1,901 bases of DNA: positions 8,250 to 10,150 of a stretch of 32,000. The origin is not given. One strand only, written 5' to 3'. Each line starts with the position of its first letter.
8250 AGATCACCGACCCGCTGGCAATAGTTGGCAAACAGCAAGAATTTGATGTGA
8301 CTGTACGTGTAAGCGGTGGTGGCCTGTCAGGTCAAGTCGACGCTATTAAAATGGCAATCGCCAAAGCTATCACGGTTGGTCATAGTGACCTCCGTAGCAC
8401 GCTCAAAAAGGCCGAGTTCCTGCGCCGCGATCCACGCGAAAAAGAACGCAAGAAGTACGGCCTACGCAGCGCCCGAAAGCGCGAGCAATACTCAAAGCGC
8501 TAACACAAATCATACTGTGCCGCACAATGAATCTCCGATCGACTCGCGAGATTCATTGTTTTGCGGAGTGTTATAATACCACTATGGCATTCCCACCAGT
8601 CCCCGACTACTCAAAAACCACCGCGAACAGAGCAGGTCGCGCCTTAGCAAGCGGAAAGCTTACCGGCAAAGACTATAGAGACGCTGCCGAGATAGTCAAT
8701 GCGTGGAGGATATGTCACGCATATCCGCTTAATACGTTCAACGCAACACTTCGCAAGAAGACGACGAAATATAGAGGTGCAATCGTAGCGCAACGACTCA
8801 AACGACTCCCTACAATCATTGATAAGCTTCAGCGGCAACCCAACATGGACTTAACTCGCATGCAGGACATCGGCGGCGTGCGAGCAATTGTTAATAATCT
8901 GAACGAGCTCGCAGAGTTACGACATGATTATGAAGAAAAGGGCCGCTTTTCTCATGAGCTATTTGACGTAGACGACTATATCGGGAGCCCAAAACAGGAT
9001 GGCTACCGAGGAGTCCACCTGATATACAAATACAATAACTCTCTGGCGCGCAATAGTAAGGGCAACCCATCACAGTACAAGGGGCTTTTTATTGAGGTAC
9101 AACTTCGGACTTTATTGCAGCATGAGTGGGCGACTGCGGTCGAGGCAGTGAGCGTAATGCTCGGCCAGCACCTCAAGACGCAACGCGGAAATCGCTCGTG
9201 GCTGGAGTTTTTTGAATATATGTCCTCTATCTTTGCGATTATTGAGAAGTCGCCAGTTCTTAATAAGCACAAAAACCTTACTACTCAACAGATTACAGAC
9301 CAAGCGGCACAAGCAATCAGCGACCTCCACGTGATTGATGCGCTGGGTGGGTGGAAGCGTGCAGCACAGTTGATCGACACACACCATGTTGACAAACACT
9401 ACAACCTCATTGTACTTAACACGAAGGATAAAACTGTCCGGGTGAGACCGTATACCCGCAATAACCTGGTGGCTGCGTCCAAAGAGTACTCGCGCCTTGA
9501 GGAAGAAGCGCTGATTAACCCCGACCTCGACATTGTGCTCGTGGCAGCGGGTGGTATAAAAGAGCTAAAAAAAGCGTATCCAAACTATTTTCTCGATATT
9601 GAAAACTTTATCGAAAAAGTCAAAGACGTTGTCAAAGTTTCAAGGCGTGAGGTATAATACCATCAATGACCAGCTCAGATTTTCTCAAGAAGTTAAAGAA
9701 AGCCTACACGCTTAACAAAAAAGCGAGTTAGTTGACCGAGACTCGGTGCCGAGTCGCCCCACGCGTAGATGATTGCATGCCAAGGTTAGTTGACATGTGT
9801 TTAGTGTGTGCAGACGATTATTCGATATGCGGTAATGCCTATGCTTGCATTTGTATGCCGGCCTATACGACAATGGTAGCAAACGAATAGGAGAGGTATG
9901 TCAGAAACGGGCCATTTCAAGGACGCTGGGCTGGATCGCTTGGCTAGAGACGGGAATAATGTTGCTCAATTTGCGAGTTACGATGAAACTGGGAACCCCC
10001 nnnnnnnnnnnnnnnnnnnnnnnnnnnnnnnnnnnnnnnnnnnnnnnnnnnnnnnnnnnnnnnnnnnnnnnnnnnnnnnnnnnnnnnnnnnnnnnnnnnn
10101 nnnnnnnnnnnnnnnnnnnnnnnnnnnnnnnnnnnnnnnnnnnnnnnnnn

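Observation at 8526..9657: Stand-alone RelA/SpoT-homologue with fused C-terminal domain (CapRel-like toxSAS candidate), probably leaderless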

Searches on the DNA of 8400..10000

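Call 70: search_rna_families(source=window, start=8400, end=10000, threshold=evalue, max_evalue=1)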
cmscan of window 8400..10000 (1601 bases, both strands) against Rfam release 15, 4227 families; matches with E-value up to 1: 0.
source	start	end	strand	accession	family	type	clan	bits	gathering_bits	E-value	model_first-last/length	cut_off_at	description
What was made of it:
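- There is no Rfam hit (call 70).
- Tried and rejected: Known RNA family in 8400-10000: none (call 70).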
